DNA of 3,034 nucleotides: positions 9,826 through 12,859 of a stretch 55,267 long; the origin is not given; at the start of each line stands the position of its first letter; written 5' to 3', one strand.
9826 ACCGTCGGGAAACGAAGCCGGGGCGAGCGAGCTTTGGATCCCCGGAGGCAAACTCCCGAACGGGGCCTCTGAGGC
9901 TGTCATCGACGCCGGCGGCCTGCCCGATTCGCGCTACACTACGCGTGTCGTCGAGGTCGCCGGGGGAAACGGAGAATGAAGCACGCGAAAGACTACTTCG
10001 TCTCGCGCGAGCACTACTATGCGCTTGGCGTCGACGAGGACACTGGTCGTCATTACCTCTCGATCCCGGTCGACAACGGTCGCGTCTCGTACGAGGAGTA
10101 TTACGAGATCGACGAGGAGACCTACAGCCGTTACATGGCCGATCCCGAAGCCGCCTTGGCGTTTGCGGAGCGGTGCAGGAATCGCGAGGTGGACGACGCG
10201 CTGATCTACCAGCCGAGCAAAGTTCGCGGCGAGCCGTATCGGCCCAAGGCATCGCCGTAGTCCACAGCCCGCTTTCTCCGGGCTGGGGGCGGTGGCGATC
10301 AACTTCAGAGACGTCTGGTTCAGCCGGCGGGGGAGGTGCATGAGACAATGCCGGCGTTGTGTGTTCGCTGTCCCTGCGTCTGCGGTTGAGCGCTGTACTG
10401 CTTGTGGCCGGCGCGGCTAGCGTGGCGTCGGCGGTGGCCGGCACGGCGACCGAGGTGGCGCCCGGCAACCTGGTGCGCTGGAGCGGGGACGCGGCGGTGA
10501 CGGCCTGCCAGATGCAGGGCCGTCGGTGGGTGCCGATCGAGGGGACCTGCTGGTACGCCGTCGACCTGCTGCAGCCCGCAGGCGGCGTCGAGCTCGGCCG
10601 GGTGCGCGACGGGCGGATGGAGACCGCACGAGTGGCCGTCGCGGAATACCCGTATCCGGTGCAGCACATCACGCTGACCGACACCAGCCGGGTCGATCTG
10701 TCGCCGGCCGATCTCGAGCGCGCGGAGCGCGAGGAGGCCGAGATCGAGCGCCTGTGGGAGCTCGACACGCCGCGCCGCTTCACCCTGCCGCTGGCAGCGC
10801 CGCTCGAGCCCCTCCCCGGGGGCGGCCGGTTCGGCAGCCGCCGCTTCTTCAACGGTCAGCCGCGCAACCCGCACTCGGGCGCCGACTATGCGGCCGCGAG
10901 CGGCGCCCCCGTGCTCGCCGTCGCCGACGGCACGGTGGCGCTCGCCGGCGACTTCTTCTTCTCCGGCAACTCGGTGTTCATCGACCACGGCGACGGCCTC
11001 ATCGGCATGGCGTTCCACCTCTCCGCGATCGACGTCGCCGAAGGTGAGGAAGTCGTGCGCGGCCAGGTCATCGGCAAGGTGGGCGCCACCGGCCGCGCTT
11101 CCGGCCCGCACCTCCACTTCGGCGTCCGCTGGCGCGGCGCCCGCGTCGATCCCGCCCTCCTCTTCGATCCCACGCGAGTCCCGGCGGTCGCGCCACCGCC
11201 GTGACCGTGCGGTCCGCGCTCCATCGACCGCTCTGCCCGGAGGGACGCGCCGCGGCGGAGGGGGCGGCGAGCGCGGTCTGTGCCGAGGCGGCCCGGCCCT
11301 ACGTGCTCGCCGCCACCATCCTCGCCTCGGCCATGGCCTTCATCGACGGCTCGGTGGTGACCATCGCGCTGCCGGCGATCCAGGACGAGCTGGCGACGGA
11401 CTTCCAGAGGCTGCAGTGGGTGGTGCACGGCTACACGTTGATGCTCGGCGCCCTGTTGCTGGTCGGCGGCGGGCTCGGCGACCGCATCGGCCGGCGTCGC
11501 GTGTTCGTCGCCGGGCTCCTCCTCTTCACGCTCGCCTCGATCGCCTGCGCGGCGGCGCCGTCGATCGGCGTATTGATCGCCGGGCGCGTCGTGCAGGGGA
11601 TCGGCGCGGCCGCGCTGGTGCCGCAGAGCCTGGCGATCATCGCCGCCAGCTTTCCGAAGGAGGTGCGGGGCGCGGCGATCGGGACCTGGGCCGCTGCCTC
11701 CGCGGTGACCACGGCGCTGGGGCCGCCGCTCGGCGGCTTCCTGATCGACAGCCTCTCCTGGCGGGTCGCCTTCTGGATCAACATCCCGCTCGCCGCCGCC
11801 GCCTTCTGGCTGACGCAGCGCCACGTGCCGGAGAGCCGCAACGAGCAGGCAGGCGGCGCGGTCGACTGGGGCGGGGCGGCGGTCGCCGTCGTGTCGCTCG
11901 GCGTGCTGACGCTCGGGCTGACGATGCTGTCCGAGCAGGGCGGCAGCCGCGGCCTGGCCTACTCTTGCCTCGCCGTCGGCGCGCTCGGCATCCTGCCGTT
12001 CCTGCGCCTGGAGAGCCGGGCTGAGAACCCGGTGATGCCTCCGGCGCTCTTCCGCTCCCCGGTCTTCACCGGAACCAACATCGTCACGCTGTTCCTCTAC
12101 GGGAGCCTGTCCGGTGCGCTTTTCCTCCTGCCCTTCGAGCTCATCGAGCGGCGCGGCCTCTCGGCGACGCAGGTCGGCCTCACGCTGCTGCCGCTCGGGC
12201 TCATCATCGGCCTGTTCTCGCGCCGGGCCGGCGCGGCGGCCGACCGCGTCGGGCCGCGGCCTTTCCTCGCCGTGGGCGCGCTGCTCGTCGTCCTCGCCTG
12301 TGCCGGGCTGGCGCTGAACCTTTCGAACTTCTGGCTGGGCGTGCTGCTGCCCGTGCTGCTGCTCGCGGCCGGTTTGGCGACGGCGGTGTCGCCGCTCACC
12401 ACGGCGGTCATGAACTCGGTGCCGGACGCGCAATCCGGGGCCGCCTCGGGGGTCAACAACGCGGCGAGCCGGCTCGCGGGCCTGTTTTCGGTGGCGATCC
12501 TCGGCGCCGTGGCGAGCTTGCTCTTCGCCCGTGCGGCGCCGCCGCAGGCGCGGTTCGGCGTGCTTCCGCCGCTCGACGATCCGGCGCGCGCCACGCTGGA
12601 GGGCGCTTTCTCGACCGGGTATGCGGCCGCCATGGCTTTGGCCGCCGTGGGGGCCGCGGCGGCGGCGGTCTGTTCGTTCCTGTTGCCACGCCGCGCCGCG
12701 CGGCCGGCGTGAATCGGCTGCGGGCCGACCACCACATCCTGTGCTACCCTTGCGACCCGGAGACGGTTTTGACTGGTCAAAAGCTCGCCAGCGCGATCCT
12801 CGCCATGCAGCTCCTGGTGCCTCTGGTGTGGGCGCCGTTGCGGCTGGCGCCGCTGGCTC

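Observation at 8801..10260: Polymorphic-toxin-like gene with an overlapping immunity-like ORF and an unassignable toxin domain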

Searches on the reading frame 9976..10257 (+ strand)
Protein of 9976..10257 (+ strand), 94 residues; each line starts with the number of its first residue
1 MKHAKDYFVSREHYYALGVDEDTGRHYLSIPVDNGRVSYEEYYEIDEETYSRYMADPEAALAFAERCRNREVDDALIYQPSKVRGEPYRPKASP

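Call 3: search_protein_families(library=pfam, proteins=[window:9976-10257:+], max_evalue=1)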
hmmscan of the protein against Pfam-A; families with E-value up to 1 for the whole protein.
window:9976-10257:+ (94 aa): 1 family
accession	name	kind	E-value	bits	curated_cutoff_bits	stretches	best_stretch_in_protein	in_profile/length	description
PF21022.2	Rap-GAP_dimer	-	0.14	13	27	1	5-34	6-35/106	Rap/Ran-GAP protein dimerization domain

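Call 4: search_protein_families(library=ncbifam, proteins=[window:9976-10257:+], max_evalue=1)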
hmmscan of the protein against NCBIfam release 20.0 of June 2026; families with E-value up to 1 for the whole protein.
window:9976-10257:+ (94 aa): 0 families

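Call 10: find_homologous_proteins(query=window:9976-10257:+, max_evalue=0.001)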
Query window:9976-10257:+ (94 aa): 13 proteins with E <= 0.001 among 13 candidates.
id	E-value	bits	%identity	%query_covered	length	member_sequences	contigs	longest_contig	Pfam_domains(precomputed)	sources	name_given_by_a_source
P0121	1.1e-56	207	100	100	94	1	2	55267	-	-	-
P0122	1.7e-45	171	80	99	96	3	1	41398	-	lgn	-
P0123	2.1e-41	158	80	99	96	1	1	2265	-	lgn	-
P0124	8.1e-39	149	74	96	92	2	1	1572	-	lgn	-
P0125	9.0e-38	146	72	98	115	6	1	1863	-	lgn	-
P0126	6.4e-26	108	60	88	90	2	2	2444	-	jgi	jgi:hypothetical protein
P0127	4.9e-24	102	63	85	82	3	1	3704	-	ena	-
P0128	7.9e-24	101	55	88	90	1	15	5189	-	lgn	-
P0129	2.5e-22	97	61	88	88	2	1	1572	-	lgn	-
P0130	8.7e-22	95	57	87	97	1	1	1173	-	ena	-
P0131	2.3e-21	94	56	85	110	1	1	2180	-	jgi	jgi:hypothetical protein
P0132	6.5e-19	86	56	85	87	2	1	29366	-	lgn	-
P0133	1.5e-18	85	58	77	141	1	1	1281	-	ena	-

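Call 59: search_protein_families(library=pfam, alignment_id=A3, max_evalue=5)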
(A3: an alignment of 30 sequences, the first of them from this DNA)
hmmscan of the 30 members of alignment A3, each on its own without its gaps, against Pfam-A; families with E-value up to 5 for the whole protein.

A. member 1, seq(94 aa): 1 family
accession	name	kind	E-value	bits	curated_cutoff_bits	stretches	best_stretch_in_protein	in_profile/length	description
PF21022.2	Rap-GAP_dimer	-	0.14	13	27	1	5-34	6-35/106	Rap/Ran-GAP protein dimerization domain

B. families by the number of members that match (of 30 scanned): 14 families
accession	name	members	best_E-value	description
PF17162.9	DUF5118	3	0.15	Domain of unknown function (DUF5118)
PF03197.19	FRD2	2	0.015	Bacteriophage FRD2 protein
PF16879.10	Sin3a_C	1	0.011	C-terminal domain of Sin3a protein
PF09693.15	Phage_XkdX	1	0.029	Phage uncharacterised protein (Phage_XkdX)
PF19089.6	DUF5777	1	0.034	Membrane bound beta barrel domain (DUF5777)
PF21752.2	DACNG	1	0.042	Probable sensor domain DACNG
PF01258.23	zf-dskA_traR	1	0.1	Prokaryotic dksA/traR C4-type zinc finger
PF21022.2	Rap-GAP_dimer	1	0.14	Rap/Ran-GAP protein dimerization domain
PF13650.11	Asp_protease_2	1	0.15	Aspartyl protease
PF08884.16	Flagellin_D3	1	0.16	Flagellin D3 domain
PF13051.11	DUF3912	1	0.18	Protein of unknown function (DUF3912)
PF00275.25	EPSP_synthase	1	0.18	EPSP synthase (3-phosphoshikimate 1-carboxyvinyltransferase)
PF06591.16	Phage_T4_Ndd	1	0.21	T4-like phage nuclear disruption protein (Ndd)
PF20466.3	MmeI_TRD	1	0.28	MmeI, target recognition domain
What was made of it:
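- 9976..10260 (+): Immunity gene, 94 aa, acidic and cytoplasmic. Its start overlaps the toxin stop codon (ATGA at 9976-9979). It has no Pfam match (calls 3, 59).
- On Type II toxin-antitoxin (RES-Xre, MbcTA or ParST type): The partner has no Pfam domain (calls 3, 59).
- The gene order is toxin first, and the partner has no DNA-binding domain (calls 3, 59).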

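Call 80: search_protein_families(library=padloc, proteins=[window:9976-10257:+], max_evalue=1)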
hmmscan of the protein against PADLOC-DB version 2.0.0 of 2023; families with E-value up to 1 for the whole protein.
window:9976-10257:+ (94 aa): 0 families

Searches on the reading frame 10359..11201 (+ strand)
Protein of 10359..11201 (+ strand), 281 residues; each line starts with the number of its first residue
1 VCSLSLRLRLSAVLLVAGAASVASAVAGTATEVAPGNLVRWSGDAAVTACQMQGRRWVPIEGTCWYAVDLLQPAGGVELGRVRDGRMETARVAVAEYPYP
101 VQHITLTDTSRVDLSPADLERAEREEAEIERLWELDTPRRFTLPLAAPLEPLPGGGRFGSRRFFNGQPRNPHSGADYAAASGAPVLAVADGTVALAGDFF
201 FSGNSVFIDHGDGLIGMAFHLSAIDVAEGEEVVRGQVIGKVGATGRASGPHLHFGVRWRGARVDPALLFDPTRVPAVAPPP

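Call 51: search_protein_families(library=pfam, proteins=[window:10359-11201:+], max_evalue=0.001)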
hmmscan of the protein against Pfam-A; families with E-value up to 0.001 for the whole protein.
window:10359-11201:+ (281 aa): 1 family
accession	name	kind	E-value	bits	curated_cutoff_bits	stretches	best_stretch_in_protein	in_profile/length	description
PF01551.29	Peptidase_M23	-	1.5e-30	105.6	28.7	1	171-265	2-96/96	Peptidase family M23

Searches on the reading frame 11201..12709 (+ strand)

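Call 51: search_protein_families(library=pfam, proteins=[window:11201-12709:+], max_evalue=0.001)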
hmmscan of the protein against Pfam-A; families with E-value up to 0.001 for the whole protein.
window:11201-12709:+ (503 aa): 3 families
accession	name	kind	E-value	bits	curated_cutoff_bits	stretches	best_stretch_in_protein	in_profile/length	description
PF07690.21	MFS_1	-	2.7e-57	194.7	33.4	1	40-430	2-346/347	Major Facilitator Superfamily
PF00083.30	Sugar_tr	-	3.2e-10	39.9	22.3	1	87-212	64-194/452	Sugar (and other) transporter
PF06609.19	TRI12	-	5.7e-05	22.2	23.2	1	55-308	65-326/599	Fungal trichothecene efflux pump (TRI12)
